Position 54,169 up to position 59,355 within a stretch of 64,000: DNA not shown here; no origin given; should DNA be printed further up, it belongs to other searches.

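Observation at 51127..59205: Partial tandem duplication generating two giant paralogous surface proteins with shared N-terminal half and swapped C-terminal propellers (BNR/Asp-box versus FG-GAP)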

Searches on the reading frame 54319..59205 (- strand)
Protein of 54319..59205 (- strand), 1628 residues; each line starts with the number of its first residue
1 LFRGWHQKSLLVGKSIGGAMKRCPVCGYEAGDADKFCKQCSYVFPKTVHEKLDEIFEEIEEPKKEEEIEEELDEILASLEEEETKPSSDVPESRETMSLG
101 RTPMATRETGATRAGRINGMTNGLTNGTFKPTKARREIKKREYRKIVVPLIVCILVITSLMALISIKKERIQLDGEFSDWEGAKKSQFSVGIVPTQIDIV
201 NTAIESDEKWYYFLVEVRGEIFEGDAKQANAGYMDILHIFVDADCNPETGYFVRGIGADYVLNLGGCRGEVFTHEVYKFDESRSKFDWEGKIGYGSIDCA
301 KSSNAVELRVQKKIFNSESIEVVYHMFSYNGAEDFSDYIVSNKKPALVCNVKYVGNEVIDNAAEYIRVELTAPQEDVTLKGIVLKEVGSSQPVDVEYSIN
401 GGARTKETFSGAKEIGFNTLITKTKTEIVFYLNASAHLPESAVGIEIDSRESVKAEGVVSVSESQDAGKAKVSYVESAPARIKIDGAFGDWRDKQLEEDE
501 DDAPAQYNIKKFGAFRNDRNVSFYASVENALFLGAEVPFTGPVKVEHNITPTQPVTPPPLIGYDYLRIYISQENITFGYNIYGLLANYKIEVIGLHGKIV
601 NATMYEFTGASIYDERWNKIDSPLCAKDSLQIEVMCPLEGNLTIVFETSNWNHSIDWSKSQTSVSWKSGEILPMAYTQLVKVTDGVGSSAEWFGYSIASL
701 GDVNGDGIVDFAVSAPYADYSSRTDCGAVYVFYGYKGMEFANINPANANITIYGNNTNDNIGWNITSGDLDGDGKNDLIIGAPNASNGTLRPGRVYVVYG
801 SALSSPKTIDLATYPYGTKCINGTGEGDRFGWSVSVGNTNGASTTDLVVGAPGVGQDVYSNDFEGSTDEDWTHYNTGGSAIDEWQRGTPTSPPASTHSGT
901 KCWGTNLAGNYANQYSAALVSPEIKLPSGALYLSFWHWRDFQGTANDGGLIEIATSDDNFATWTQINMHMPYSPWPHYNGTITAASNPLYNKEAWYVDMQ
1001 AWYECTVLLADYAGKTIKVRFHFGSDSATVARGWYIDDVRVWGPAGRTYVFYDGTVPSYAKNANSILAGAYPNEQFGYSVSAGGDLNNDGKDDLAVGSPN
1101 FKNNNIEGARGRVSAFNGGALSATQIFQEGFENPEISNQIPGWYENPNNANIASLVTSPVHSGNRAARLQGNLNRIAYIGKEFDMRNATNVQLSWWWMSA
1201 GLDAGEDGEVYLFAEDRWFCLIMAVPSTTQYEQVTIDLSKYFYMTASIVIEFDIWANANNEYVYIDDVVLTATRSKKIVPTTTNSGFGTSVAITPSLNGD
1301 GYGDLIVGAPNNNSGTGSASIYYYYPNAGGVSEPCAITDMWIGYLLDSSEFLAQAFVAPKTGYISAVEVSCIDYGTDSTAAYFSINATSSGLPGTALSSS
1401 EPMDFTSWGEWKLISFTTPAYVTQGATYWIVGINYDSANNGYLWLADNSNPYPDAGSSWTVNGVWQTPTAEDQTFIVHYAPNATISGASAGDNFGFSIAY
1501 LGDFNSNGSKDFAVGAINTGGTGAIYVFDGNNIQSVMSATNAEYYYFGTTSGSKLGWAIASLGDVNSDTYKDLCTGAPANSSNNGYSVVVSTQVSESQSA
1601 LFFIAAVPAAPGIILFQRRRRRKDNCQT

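Call 6: search_protein_families(library=pfam, proteins=[window:54319-59205:-], max_evalue=0.1)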
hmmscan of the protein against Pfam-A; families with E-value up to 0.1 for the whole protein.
window:54319-59205:- (1628 aa): 7 families
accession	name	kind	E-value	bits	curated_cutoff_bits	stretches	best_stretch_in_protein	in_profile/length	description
PF01839.29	FG-GAP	-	3.1e-43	145.5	22.1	6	1076-1105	1-27/37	FG-GAP repeat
PF13517.12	FG-GAP_3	-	5.1e-09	37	26.9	1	702-779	1-60/61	FG-GAP-like repeat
PF14312.12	FG-GAP_2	-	5.3e-09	36.6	23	1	677-732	2-49/49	FG-GAP repeat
PF20773.4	InhA-like_MAM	-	3.8e-05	23.7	26.9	1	992-1041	113-162/191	Immune inhibitor A-like, MAM domain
PF14952.11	zf-tcix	-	0.0022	18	31.2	1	14-47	4-39/42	Putative treble-clef, zinc-finger, Zn-binding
PF13240.11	Zn_Ribbon_1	-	0.0069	16.6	25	1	23-41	2-20/23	zinc-ribbon domain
PF12773.13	DZR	-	0.025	15.2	27.3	1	20-40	24-44/45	Double zinc ribbon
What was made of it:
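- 59086..59139 (-): B: cytoplasmic CxxC-x10-CxxC zinc-ribbon motif (residues 4-21 from the ATG). Pfam zinc-ribbon hits fall below the cut-offs (call 6).
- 54424..57165 (-): B head: FG-GAP propeller blades interrupted by MAM-like ('choice-of-anchor J'/InhA-like) beta-sandwich inserts. Pfam FG-GAP 3.1e-43, InhA-like_MAM 3.8e-5 (call 6).
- On FG-GAP repeat propeller (PF01839): B scores E = 3.1e-43 and 145.5 bits against a cut-off of 22.1, over 6 stretches (call 6).
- Checked: FG-GAP repeats in B have Pfam E = 3.1e-43 over 6 stretches (call 6).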

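Call 7: search_protein_families(library=ncbifam, proteins=[window:54319-59205:-], max_evalue=0.1)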
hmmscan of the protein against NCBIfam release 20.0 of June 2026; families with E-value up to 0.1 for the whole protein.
window:54319-59205:- (1628 aa): 4 families
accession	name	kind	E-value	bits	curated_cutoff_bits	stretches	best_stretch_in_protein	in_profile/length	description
NF038112.1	myxo_dep_M36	subfamily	1.4e-13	49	1500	1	907-1045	1024-1170/1604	myxosortase-dependent M36 family metallopeptidase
NF038111.1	rhom_dep_M36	equivalog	2.1e-09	35.4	1700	1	931-1043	1054-1165/1315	rhombosortase-dependent M36 family metallopeptidase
TIGR04145.2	Firmicu_CTERM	equivalog_domain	7.2e-07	29.3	50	2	482-530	1-48/191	Firmicu-CTERM sorting domain-containing protein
NF047539.1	XAC2610_fam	domain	2.1e-06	28.1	35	0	1297-1329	6-38/89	XAC2610-related protein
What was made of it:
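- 54424..57165 (-): NCBIfam M36 C-terminal region (call 7).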

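Call 69: find_encoding_contigs(protein=window:54319-59148:-, flank=10000, max_places=6)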
Protein window:54319-59148:- (1609 aa): 2 contigs read that carry it; 1 place shown.
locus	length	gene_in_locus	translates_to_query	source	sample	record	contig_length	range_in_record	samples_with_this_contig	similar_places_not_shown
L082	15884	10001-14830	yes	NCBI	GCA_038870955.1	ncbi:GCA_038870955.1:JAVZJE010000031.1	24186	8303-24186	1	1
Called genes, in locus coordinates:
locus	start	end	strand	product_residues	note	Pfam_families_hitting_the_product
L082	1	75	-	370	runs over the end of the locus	PF00091:Tubulin, PF12327:FtsZ_C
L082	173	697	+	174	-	-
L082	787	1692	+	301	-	PF04055:Radical_SAM, PF06463:Mob_synth_C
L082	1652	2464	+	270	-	-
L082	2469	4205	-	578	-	PF02730:AFOR_N, PF01314:AFOR_C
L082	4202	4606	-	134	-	PF13247:Fer4_11, PF12838:Fer4_7 (weak), PF25160:LdpA_Fe-S-bd (weak), PF00037:Fer4 (weak), PF12837:Fer4_6 (weak), PF13237:Fer4_10 (weak), PF14697:Fer4_21 (weak), PF12838:Fer4_7, +5 more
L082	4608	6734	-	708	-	PF00133:tRNA-synt_1, PF01406:tRNA-synt_1e (faint), PF09334:tRNA-synt_1g, PF08264:Anticodon_1, PF19303:Anticodon_3, PF01588:tRNA_bind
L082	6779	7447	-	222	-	PF01863:YgjP-like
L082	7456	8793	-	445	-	PF02163:Peptidase_M50, PF13180:PDZ_2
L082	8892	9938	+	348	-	PF00586:AIRS, PF02769:AIRS_C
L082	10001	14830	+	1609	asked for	PF01839:FG-GAP, PF13517:FG-GAP_3 (faint), PF14312:FG-GAP_2 (faint), PF01839:FG-GAP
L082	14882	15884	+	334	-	?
